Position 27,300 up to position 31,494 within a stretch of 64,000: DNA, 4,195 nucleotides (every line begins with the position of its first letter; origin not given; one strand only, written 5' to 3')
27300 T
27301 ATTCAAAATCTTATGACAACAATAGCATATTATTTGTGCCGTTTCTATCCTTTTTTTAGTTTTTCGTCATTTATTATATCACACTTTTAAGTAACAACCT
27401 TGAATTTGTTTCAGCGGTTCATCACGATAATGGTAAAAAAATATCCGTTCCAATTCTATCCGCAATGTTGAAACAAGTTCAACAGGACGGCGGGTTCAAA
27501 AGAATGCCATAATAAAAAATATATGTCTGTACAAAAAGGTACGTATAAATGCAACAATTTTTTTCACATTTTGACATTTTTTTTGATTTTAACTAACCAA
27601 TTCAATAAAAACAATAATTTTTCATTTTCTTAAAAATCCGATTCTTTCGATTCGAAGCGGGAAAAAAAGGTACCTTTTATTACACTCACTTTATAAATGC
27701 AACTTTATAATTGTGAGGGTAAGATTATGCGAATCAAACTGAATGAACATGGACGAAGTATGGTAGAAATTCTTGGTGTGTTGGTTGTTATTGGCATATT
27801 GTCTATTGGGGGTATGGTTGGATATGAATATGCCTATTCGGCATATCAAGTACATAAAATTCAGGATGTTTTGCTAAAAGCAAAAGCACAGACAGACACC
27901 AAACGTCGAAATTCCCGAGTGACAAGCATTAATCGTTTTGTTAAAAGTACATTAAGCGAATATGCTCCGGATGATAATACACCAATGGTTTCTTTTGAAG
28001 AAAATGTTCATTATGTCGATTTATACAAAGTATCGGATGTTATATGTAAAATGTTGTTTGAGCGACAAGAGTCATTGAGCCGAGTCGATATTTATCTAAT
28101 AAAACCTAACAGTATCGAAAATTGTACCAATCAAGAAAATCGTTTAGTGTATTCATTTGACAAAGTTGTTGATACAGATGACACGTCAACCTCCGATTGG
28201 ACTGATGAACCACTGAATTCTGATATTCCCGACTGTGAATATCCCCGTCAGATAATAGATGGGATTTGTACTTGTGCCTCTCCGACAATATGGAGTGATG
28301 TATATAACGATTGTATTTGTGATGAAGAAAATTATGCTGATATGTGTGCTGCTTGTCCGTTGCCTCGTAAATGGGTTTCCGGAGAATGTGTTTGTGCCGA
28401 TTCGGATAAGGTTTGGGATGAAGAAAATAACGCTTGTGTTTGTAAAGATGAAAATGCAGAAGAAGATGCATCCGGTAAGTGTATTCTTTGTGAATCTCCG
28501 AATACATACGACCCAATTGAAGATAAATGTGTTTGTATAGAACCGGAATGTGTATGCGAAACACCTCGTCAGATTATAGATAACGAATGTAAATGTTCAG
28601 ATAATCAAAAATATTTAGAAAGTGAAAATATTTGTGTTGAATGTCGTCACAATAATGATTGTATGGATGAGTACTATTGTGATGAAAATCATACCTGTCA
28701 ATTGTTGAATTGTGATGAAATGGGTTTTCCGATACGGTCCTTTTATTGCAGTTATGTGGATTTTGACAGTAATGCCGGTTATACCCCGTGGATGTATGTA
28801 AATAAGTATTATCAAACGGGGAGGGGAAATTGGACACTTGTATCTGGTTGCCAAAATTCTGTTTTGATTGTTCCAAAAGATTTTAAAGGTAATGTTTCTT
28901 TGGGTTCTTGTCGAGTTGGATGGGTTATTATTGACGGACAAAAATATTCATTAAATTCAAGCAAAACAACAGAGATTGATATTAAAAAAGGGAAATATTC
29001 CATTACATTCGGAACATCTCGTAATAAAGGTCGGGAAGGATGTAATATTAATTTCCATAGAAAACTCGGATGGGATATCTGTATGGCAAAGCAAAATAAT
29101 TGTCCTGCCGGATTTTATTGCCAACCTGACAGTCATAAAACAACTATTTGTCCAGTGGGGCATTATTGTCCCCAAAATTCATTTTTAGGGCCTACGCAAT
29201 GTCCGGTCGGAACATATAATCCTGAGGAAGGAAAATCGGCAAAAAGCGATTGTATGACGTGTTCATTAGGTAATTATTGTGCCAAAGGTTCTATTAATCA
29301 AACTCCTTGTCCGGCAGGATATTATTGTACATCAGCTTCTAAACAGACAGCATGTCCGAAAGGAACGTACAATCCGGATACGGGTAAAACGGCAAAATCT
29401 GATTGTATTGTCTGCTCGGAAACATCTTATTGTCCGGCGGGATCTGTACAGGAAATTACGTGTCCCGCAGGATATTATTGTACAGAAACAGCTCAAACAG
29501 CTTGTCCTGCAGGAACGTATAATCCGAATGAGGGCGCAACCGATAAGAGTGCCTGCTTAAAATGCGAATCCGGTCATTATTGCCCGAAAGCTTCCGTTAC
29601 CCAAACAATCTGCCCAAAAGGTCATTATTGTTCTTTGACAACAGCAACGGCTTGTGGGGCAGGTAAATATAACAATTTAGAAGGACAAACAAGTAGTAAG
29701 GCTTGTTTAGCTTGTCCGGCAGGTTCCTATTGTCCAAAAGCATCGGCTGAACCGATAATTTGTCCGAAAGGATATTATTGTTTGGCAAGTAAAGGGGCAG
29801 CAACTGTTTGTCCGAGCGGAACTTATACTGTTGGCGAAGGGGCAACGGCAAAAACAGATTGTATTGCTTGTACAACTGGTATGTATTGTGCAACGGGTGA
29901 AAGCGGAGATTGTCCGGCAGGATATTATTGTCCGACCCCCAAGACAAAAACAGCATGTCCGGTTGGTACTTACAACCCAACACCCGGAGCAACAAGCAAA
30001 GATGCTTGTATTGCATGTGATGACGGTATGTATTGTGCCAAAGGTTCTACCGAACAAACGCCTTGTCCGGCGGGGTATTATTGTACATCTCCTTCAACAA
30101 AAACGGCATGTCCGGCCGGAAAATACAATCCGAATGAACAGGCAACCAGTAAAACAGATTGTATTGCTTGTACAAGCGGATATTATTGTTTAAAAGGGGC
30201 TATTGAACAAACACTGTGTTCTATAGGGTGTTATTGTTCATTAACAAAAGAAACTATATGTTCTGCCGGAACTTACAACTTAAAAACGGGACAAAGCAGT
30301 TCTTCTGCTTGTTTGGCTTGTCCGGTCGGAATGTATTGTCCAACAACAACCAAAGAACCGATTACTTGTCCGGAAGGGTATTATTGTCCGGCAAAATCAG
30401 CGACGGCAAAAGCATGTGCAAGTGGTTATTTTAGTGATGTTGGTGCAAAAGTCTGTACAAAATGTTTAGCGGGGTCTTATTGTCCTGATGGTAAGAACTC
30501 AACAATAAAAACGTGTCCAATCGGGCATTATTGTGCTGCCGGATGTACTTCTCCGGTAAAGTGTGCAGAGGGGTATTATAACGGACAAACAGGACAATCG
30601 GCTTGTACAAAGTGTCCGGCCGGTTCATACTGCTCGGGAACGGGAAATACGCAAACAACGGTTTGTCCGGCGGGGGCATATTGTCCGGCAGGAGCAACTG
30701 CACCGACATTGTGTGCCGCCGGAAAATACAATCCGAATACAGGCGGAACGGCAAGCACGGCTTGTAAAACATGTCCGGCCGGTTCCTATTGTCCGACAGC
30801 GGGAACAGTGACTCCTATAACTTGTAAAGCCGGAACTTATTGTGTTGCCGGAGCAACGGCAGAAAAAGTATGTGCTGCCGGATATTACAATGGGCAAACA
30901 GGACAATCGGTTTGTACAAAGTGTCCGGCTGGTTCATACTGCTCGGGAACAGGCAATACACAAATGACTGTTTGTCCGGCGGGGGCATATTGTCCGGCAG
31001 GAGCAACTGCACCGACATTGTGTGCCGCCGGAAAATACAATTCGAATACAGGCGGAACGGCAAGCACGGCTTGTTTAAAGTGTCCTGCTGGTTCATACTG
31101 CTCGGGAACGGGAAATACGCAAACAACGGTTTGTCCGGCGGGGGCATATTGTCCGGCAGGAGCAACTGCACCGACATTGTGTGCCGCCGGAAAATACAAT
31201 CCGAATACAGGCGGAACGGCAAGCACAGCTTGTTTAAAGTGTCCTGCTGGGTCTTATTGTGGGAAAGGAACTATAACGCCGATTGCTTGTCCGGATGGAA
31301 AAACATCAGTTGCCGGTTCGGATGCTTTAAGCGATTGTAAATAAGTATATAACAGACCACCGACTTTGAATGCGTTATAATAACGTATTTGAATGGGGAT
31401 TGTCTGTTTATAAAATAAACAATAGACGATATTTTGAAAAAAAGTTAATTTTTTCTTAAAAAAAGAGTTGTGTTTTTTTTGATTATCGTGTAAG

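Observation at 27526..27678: Conserved ~155-bp upstream element with A7-GGTACC-T7 palindrome marks four secreted Cys-rich genes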

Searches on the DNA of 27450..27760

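Call 72: search_rna_families(source=window, start=27450, end=27760, threshold=evalue, max_evalue=1)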
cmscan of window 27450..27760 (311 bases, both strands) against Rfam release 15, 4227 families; matches with E-value up to 1: 0.
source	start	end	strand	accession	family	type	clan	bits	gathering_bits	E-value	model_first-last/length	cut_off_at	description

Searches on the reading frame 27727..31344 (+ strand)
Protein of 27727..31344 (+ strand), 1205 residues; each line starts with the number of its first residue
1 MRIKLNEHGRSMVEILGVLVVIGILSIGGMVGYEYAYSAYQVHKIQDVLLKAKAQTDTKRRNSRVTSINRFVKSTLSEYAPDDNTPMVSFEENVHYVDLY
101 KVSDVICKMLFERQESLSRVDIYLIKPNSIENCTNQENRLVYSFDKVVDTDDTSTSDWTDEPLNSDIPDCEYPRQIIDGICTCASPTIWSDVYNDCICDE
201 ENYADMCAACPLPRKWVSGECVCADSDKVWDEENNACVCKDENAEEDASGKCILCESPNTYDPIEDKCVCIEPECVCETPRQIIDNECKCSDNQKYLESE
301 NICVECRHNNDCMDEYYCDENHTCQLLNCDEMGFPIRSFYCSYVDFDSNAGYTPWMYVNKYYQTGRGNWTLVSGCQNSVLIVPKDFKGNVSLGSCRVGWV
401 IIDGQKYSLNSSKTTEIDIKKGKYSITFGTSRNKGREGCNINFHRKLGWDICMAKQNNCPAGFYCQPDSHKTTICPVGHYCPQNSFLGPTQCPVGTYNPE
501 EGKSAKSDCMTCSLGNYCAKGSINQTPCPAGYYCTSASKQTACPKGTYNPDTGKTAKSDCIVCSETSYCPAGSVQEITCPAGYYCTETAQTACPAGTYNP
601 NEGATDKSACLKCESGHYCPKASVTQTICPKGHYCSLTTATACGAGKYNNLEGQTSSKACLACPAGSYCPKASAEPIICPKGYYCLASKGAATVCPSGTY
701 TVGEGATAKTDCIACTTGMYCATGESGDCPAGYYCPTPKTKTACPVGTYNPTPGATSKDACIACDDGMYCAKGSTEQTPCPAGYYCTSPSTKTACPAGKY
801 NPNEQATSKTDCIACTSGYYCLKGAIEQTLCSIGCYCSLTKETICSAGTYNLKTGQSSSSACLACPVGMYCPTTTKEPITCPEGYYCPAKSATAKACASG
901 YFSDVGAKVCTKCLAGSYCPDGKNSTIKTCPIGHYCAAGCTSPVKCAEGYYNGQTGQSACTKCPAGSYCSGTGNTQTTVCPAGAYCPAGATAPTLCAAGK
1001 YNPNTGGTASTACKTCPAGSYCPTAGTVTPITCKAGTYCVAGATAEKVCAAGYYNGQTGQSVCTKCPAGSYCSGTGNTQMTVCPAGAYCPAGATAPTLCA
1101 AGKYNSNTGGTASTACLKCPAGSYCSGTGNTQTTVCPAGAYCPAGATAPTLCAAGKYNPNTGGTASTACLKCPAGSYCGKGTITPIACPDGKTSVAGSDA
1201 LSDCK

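Call 15: search_protein_families(library=pfam, proteins=[window:27727-31344:+], max_evalue=0.01)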
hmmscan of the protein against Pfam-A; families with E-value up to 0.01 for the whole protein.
window:27727-31344:+ (1205 aa): 1 family
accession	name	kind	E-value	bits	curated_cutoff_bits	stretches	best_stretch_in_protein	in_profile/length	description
PF07699.19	Ephrin_rec_like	-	0.005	17.1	23.1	1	666-712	1-48/48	Tyrosine-protein kinase ephrin type A/B receptor-like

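Call 62: search_protein_families(library=ncbifam, proteins=[window:27727-31344:+], max_evalue=1)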
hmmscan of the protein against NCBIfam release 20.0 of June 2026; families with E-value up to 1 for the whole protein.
window:27727-31344:+ (1205 aa): 0 families
